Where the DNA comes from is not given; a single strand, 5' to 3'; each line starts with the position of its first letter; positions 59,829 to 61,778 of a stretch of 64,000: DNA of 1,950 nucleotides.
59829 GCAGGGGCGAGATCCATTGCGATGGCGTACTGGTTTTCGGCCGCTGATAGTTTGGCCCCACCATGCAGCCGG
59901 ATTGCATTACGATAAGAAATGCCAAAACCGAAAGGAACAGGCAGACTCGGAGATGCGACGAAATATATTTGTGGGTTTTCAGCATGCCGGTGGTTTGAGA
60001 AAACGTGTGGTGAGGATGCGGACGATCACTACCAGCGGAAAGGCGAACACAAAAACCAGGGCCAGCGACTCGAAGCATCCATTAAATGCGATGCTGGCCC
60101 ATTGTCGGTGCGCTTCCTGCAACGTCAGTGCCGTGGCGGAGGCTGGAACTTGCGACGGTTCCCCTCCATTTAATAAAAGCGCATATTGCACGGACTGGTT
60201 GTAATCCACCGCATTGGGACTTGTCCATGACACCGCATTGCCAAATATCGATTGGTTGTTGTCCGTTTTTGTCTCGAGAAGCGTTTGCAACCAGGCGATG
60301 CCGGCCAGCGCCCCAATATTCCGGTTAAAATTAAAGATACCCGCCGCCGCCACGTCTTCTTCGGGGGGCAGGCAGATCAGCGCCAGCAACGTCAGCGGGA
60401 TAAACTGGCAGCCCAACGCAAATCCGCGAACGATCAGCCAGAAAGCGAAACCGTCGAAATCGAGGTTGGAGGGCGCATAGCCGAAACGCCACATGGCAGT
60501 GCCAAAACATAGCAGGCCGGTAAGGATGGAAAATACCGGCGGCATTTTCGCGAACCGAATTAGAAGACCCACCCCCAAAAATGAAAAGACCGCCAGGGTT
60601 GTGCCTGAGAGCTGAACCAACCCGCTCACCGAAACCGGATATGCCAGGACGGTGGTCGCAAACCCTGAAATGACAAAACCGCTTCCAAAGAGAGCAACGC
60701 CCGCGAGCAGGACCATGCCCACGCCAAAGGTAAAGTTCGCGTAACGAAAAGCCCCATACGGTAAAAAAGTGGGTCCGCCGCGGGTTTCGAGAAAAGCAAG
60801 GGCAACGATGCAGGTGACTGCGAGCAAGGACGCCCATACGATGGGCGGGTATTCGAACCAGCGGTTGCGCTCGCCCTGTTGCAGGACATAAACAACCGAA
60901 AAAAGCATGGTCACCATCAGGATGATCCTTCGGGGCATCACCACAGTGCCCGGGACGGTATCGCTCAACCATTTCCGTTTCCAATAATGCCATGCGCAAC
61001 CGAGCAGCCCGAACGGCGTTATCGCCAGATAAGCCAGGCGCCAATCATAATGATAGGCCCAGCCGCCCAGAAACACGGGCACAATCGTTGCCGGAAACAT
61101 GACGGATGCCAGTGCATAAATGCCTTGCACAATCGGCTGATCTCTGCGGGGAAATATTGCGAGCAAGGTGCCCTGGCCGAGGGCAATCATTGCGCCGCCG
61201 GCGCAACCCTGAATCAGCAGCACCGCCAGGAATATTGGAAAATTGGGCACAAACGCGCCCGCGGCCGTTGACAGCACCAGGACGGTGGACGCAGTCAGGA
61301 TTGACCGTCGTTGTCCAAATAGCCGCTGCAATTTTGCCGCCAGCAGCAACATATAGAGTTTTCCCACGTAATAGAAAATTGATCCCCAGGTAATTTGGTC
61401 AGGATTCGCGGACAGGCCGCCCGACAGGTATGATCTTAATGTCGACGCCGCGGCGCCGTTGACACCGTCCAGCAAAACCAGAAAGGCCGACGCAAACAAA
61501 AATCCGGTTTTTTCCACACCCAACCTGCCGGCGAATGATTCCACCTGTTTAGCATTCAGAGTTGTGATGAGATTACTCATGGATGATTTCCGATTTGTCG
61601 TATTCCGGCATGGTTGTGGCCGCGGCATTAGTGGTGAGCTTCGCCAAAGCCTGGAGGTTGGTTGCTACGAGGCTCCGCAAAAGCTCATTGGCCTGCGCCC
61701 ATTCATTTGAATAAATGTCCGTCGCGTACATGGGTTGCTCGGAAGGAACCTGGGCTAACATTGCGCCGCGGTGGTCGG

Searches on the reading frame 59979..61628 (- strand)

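Call 54: search_protein_families(library=pfam, proteins=[window:59979-61628:-], max_evalue=0.00001)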
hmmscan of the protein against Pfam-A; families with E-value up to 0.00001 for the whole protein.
window:59979-61628:- (549 aa): 1 family
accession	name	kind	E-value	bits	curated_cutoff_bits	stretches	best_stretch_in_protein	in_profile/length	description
PF07690.21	MFS_1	-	2.3e-21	76.6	33.4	1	50-443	4-346/347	Major Facilitator Superfamily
